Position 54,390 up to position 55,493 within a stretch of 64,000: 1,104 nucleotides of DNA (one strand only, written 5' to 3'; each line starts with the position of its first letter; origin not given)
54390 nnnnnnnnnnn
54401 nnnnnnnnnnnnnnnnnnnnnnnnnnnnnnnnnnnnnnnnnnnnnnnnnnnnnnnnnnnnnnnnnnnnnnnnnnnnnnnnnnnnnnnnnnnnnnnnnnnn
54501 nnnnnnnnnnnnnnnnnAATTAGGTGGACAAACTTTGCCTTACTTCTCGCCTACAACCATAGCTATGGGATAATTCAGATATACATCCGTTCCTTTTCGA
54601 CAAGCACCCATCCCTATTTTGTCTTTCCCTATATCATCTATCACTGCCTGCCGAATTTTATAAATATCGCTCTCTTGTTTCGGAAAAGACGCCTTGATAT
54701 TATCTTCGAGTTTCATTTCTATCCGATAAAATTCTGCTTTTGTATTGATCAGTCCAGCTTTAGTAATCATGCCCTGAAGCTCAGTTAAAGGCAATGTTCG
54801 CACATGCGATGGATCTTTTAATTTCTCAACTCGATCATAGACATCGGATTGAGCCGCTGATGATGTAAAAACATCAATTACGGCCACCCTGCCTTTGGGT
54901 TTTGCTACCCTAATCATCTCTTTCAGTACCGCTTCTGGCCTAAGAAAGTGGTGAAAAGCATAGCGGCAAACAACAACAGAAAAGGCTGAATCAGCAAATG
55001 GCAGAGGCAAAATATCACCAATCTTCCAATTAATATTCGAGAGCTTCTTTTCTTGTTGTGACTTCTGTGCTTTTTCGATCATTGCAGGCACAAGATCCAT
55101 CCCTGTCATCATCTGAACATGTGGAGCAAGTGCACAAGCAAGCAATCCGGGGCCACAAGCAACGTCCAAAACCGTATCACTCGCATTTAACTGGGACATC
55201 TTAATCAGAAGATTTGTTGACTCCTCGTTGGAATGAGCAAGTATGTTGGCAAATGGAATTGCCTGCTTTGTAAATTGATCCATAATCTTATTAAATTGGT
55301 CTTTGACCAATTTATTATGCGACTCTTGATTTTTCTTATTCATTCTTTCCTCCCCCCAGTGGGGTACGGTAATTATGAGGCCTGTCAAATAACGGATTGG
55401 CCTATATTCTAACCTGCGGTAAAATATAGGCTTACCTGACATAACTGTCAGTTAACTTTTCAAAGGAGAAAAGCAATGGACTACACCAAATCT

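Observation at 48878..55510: Bipartite hairpin element in six copies separates the accessory genes and is also the 5' region of the only transposase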

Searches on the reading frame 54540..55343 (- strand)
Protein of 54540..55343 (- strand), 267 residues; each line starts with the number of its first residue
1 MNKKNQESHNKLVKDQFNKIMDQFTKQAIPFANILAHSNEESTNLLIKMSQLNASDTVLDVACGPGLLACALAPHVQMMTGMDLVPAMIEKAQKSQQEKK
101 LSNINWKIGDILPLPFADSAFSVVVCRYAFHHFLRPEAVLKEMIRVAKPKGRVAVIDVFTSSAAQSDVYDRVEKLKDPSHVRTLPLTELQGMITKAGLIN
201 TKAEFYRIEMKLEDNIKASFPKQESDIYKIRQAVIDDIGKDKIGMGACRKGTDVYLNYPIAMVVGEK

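Call 7: search_protein_families(library=pfam, proteins=[window:54540-55343:-], max_evalue=0.01)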
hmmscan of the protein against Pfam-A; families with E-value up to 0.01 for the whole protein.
window:54540-55343:- (267 aa): 14 families
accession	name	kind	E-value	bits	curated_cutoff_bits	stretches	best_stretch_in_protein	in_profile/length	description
PF08241.18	Methyltransf_11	-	2.7e-23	82.8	21.2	1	59-154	1-94/95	Methyltransferase domain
PF13847.12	Methyltransf_31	-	4.1e-23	82.1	27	1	54-175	3-129/145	Methyltransferase domain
PF13649.12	Methyltransf_25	-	5.9e-23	81.8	27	1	58-151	1-97/97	Methyltransferase domain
PF01209.24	Ubie_methyltran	-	1.9e-16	60.6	20.1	1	10-158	6-154/233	ubiE/COQ5 methyltransferase family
PF13489.12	Methyltransf_23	-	4.7e-16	59.4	27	1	46-200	13-161/164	Methyltransferase domain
PF08242.18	Methyltransf_12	-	4.1e-13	50.3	30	1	59-153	1-98/98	Methyltransferase domain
PF05401.17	NodS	-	3.3e-07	30.8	24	1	47-151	35-140/201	Nodulation protein S (NodS)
PF05175.20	MTS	-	3.5e-07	30.5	23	1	42-148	19-127/170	Methyltransferase small domain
PF07021.18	MetW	-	0.00017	21.7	21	1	52-148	11-103/193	Methionine biosynthesis protein MetW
PF20922.3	Anamorsin_N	-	0.00028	21.1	27.1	1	110-174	41-106/163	Anamorsin, N-terminal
PF01135.25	PCMT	-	0.00047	20.4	20.3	1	35-110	54-132/210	Protein-L-isoaspartate(D-aspartate) O-methyltransferase (PCMT)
PF05219.18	DREV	-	0.00065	19.3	26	1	31-159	67-190/265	DREV methyltransferase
PF06325.19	PrmA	-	0.0032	17.4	22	1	51-126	158-232/296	Ribosomal protein L11 methyltransferase (PrmA)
PF00398.26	RrnaAD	-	0.0042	16.6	24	0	40-107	16-81/263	Ribosomal RNA adenine dimethylase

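Call 71: find_encoding_contigs(protein=window:54540-55343:-, flank=10000, max_places=6)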
Protein window:54540-55343:- (267 aa): no gene with exactly this product is on record in the collection.

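Call 87: find_homologous_proteins(query=window:54540-55343:-, max_evalue=1e-30)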
Query window:54540-55343:- (267 aa): 2375 proteins with E <= 1e-30 among 2743 candidates; the best 120 are listed.
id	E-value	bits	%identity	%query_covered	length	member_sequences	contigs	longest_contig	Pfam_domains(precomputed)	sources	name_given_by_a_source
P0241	6.1e-146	502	86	100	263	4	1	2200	PF13847.13,PF13489.13,PF05175.21,PF13649.13,PF00891.25,PF01209.25,PF08241.19,PF08242.19,PF05401.17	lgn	-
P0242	2.3e-140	484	80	100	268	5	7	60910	PF13847.13,PF13489.13,PF05175.21,PF13649.13,PF01209.25,PF08241.19,PF08242.19,PF05401.17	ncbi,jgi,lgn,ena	jgi:ubiquinone/menaquinone biosynthesis C-methylase UbiE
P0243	7.2e-138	476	79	100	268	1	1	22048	PF13847.13,PF13489.13,PF05175.21,PF13649.13,PF00891.25,PF01209.25,PF08241.19,PF08242.19,PF05401.17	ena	-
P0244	1.1e-135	469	77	100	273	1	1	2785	PF13847.13,PF13489.13,PF05175.21,PF13649.13,PF00891.25,PF01209.25,PF08241.19,PF08242.19,PF05401.17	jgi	jgi:ubiquinone/menaquinone biosynthesis C-methylase UbiE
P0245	1.1e-133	462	80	96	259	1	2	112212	PF13847.13,PF13489.13,PF05175.21,PF13649.13,PF00891.25,PF01209.25,PF08241.19,PF08242.19,PF05401.17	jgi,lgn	-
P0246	1.5e-133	462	79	100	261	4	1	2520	PF13847.13,PF13489.13,PF05175.21,PF13649.13,PF01209.25,PF08241.19,PF08242.19,PF05401.17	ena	-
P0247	3.2e-133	461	78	100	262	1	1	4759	PF13847.13,PF13489.13,PF05175.21,PF13649.13,PF00891.25,PF01209.25,PF08241.19,PF08242.19,PF05401.17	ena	-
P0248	1.1e-132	459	79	100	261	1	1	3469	PF13847.13,PF13489.13,PF05175.21,PF13649.13,PF01209.25,PF08241.19,PF08242.19,PF05401.17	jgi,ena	-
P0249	1.1e-132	459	79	100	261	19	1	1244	PF13847.13,PF13489.13,PF05175.21,PF13649.13,PF05219.18,PF01209.25,PF08241.19,PF08242.19,PF05401.17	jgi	jgi:ubiquinone/menaquinone biosynthesis C-methylase UbiE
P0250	1.5e-132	459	79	100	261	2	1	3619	PF13847.13,PF13489.13,PF05175.21,PF13649.13,PF05219.18,PF01209.25,PF08241.19,PF08242.19,PF05401.17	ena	-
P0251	5.7e-132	457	77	100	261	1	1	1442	PF13847.13,PF13489.13,PF05175.21,PF13649.13,PF01135.26,PF01209.25,PF08241.19,PF08242.19,PF05401.17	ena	-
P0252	4.9e-131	454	79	100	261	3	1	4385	PF13847.13,PF00398.27,PF13489.13,PF05175.21,PF13649.13,PF01209.25,PF08241.19,PF08242.19,PF05401.17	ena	-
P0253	1.2e-130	452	81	93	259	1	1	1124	PF13847.13,PF00398.27,PF13489.13,PF05175.21,PF13649.13,PF00891.25,PF01135.26,PF01209.25,PF08241.19,PF08242.19,PF05401.17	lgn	-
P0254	1.3e-130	452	78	100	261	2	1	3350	PF13847.13,PF13489.13,PF05175.21,PF13649.13,PF01209.25,PF08241.19,PF08242.19,PF05401.17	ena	-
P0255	5.8e-130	450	76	100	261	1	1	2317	PF13847.13,PF00398.27,PF13489.13,PF05175.21,PF13649.13,PF01209.25,PF08241.19,PF08242.19,PF05401.17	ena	-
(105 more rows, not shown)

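Call 88: find_encoding_contigs(protein=P0242, flank=5000, max_places=4)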
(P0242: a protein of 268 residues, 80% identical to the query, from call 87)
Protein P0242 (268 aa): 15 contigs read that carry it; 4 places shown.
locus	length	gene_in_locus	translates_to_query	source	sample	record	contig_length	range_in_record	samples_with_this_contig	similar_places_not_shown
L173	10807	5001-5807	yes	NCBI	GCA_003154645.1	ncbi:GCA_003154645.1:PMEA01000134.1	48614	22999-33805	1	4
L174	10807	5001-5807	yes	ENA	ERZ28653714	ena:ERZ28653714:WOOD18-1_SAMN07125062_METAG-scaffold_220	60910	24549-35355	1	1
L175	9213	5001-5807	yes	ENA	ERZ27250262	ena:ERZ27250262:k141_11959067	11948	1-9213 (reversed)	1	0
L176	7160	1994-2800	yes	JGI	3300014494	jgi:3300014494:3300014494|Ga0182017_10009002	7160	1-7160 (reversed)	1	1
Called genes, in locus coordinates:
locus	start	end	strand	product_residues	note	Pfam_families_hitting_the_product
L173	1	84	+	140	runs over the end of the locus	PF01951:Archease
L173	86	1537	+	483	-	PF01139:RtcB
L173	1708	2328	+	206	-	-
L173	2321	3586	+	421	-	PF02403:Seryl_tRNA_N, PF00587:tRNA-synt_2b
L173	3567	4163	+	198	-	-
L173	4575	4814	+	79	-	PF01541:GIY-YIG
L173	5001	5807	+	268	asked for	PF01209:Ubie_methyltran, PF05401:NodS, PF13489:Methyltransf_23, PF05175:MTS (weak), PF08241:Methyltransf_11, PF08242:Methyltransf_12, PF13649:Methyltransf_25, PF13847:Methyltransf_31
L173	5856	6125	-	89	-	-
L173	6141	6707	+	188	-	-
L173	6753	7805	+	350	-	PF02239:Cytochrom_D1 (faint), PF25174:Beta-prop_THOC3 (weak)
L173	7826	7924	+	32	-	-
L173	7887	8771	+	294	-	PF07238:PilZ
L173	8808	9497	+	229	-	PF11750:DUF3307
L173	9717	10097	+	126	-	-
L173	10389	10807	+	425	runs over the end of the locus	PF03349:Toluene_X, PF02462:Opacity (faint)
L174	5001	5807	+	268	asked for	PF01209:Ubie_methyltran, PF05401:NodS, PF13489:Methyltransf_23, PF05175:MTS (weak), PF08241:Methyltransf_11, PF08242:Methyltransf_12, PF13649:Methyltransf_25, PF13847:Methyltransf_31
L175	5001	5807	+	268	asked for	PF01209:Ubie_methyltran, PF05401:NodS, PF13489:Methyltransf_23, PF05175:MTS (weak), PF08241:Methyltransf_11, PF08242:Methyltransf_12, PF13649:Methyltransf_25, PF13847:Methyltransf_31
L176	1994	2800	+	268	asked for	PF01209:Ubie_methyltran, PF05401:NodS, PF13489:Methyltransf_23, PF05175:MTS (weak), PF08241:Methyltransf_11, PF08242:Methyltransf_12, PF13649:Methyltransf_25, PF13847:Methyltransf_31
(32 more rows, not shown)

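Call 89: find_encoding_contigs(protein=P0245, flank=5000, max_places=2)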
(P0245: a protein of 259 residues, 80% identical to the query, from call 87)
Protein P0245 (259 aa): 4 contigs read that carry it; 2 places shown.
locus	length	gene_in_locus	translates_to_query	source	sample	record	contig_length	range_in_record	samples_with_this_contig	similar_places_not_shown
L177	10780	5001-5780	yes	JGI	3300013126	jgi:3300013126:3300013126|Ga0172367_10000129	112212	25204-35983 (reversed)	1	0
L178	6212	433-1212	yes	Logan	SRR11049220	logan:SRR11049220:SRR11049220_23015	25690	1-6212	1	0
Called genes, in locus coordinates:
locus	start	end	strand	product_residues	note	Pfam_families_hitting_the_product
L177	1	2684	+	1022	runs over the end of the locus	PF00873:ACR_tran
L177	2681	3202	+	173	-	PF02417:Chromate_transp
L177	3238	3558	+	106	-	PF02635:DsrE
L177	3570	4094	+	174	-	PF01925:TauE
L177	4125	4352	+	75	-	-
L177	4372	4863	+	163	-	PF01980:TrmO_N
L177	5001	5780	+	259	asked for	PF05401:NodS (weak), PF00891:Methyltransf_2 (weak), PF01209:Ubie_methyltran, PF13489:Methyltransf_23, PF13649:Methyltransf_25, PF13847:Methyltransf_31, PF08241:Methyltransf_11, PF08242:Methyltransf_12, +1 more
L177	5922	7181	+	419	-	PF00919:UPF0004, PF04055:Radical_SAM, PF01938:TRAM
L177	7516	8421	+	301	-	PF00561:Abhydrolase_1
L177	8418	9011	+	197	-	PF07021:MetW, PF13489:Methyltransf_23, PF13847:Methyltransf_31, PF08241:Methyltransf_11, PF08242:Methyltransf_12 (weak), PF13649:Methyltransf_25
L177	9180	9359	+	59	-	PF01361:Tautomerase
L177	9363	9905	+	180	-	PF00994:MoCF_biosynth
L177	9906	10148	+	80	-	PF01106:NifU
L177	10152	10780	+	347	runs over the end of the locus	PF13353:Fer4_12 (faint), PF04055:Radical_SAM, PF06463:Mob_synth_C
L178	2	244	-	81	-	?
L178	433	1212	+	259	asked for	PF05401:NodS (weak), PF00891:Methyltransf_2 (weak), PF01209:Ubie_methyltran, PF13489:Methyltransf_23, PF13649:Methyltransf_25, PF13847:Methyltransf_31, PF08241:Methyltransf_11, PF08242:Methyltransf_12, +1 more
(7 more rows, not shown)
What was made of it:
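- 53038..55343 (-): Three host or accessory genes: SDR 53038-53889 (GC 54%, against 41% for the window), SnoaL-like 54032-54517, and methyltransferase 54540-55343. Methyltransferase homologues elsewhere have other neighbours (calls 88, 89).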
